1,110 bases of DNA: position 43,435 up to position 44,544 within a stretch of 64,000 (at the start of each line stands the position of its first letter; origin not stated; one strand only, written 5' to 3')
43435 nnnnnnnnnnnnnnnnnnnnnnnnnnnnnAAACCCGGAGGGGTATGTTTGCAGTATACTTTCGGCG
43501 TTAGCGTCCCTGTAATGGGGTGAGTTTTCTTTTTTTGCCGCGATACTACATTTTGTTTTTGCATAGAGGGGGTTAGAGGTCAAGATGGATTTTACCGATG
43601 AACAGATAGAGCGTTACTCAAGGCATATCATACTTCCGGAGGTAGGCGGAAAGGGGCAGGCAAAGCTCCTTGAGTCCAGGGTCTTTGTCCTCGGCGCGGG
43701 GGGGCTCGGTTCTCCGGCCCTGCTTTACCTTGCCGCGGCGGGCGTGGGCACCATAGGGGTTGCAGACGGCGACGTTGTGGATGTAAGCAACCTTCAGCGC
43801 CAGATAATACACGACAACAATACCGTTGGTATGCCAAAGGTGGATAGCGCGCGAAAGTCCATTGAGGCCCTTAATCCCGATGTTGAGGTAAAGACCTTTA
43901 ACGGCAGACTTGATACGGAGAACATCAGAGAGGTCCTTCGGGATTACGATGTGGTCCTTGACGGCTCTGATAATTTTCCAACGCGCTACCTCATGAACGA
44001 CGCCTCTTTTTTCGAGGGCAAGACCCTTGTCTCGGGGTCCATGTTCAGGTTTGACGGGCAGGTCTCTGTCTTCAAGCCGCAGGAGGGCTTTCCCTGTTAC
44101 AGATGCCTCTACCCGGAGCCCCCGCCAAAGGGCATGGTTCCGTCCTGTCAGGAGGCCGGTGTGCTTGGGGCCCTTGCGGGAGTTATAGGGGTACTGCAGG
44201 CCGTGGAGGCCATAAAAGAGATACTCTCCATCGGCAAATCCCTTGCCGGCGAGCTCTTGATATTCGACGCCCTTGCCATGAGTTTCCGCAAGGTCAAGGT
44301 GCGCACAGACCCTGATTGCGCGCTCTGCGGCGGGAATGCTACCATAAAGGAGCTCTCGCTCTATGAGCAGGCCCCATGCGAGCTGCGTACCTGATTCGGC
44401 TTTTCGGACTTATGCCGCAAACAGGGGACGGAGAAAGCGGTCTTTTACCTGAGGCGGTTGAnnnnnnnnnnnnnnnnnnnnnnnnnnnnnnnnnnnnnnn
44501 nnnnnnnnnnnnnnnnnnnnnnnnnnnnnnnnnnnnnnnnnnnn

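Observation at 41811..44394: CysM/CysK-like enzyme, JAMM protease and E1 form a CysO/Mec+/MoeZ-like trio downstream of the riboswitch operon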

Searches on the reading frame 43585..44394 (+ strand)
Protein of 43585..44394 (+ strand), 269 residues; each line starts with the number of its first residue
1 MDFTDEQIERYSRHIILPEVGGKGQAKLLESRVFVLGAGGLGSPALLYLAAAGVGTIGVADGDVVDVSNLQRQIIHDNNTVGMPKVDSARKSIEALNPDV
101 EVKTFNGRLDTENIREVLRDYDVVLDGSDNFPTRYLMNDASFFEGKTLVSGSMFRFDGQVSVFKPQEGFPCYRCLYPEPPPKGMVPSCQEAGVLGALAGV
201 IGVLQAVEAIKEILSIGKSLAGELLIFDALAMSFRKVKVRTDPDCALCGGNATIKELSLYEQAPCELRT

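Call 3: search_protein_families(library=pfam, proteins=[window:43585-44394:+], max_evalue=0.001)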
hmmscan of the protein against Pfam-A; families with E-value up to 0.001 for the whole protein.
window:43585-44394:+ (269 aa): 1 family
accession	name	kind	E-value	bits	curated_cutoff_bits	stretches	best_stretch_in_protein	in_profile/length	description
PF00899.27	ThiF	-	1.3e-79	267.2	28.1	1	11-245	1-236/238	ThiF family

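Call 4: search_protein_families(library=ncbifam, proteins=[window:43585-44394:+], max_evalue=0.001)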
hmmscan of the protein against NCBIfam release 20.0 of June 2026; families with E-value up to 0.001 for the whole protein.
window:43585-44394:+ (269 aa): 20 families
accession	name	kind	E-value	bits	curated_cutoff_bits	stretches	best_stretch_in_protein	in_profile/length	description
NF006444.0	PRK08762.1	equivalog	4.9e-123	410.6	449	1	3-263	120-382/387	molybdopterin-synthase adenylyltransferase MoeB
NF047750.1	SAMPActivE1UbaA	equivalog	3.9e-103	344.5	450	1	4-258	6-260/270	SAMP-activating enzyme E1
NF005902.0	PRK07878.1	equivalog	1.2e-101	340.5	647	1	3-262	15-271/392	adenylyltransferase/sulfurtransferase MoeZ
NF005646.0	PRK07411.1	equivalog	3.2e-100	336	633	1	2-247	10-254/390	molybdopterin-synthase adenylyltransferase MoeB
NF004281.0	PRK05690.1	subfamily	6.5e-97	323.7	266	1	3-249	5-249/250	molybdopterin-synthase adenylyltransferase MoeB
TIGR02356.1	adenyl_thiF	equivalog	5.2e-75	251.3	275.25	1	10-212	1-202/203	thiazole biosynthesis adenylyltransferase ThiF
TIGR02355.1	moeB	equivalog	1.7e-73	247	376.55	1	9-248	3-240/240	molybdopterin-synthase adenylyltransferase MoeB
NF004111.0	PRK05600.1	equivalog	1.4e-72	244.9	437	1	5-245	16-258/371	ThiF family adenylyltransferase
NF006204.0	PRK08328.1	equivalog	8.5e-50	169.5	339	1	4-237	3-229/231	hypothetical protein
NF009123.0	PRK12475.1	subfamily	1.2e-42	146.4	510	1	9-263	3-258/338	MoeB/ThiF family adenylyltransferase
NF006395.0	PRK08644.1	equivalog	7.4e-27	94.4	159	1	23-152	23-153/215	sulfur carrier protein ThiS adenylyltransferase ThiF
NF006077.0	PRK08223.1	equivalog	9.7e-23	80.5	266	1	21-165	19-165/296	hypothetical protein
TIGR02354.1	thiF_fam2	equivalog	3e-21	76.2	152.2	1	25-150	16-142/200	thiamine biosynthesis protein ThiF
NF011424.0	PRK14851.1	subfamily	4.8e-17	61.2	1170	1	8-168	23-182/679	hypothetical protein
NF011425.0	PRK14852.1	equivalog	5.2e-14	51.1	1337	1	20-139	322-444/989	hypothetical protein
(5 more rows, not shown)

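Call 8: search_solved_structures(query=window:43585-44394:+, max_evalue=1e-20, show_alignments=2)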
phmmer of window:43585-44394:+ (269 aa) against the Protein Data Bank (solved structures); distinct sequences matched with E-value up to 1e-20: 7.
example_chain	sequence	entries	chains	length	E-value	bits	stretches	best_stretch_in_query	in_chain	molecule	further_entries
1jw9_B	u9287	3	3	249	8.7e-61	208.9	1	2-249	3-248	MOLYBDOPTERIN BIOSYNTHESIS MOEB PROTEIN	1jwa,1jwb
1zfn_A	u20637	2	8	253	1.8e-55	191.4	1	4-251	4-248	Adenylyltransferase thiF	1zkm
1zud_1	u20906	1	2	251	2.4e-55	191.1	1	5-251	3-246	Adenylyltransferase thiF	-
6yub_B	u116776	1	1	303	2.5e-54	187.7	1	4-215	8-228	Adenylyltransferase and sulfurtransferase uba4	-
6yub_A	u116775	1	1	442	9.9e-54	185.7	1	4-215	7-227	Adenylyltransferase and sulfurtransferase uba4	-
6z6s_DDD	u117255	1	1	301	1.2e-52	182.2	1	4-215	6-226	Adenylyltransferase and sulfurtransferase uba4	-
6yuc_D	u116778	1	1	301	1.2e-52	182.2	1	4-215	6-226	Adenylyltransferase and sulfurtransferase uba4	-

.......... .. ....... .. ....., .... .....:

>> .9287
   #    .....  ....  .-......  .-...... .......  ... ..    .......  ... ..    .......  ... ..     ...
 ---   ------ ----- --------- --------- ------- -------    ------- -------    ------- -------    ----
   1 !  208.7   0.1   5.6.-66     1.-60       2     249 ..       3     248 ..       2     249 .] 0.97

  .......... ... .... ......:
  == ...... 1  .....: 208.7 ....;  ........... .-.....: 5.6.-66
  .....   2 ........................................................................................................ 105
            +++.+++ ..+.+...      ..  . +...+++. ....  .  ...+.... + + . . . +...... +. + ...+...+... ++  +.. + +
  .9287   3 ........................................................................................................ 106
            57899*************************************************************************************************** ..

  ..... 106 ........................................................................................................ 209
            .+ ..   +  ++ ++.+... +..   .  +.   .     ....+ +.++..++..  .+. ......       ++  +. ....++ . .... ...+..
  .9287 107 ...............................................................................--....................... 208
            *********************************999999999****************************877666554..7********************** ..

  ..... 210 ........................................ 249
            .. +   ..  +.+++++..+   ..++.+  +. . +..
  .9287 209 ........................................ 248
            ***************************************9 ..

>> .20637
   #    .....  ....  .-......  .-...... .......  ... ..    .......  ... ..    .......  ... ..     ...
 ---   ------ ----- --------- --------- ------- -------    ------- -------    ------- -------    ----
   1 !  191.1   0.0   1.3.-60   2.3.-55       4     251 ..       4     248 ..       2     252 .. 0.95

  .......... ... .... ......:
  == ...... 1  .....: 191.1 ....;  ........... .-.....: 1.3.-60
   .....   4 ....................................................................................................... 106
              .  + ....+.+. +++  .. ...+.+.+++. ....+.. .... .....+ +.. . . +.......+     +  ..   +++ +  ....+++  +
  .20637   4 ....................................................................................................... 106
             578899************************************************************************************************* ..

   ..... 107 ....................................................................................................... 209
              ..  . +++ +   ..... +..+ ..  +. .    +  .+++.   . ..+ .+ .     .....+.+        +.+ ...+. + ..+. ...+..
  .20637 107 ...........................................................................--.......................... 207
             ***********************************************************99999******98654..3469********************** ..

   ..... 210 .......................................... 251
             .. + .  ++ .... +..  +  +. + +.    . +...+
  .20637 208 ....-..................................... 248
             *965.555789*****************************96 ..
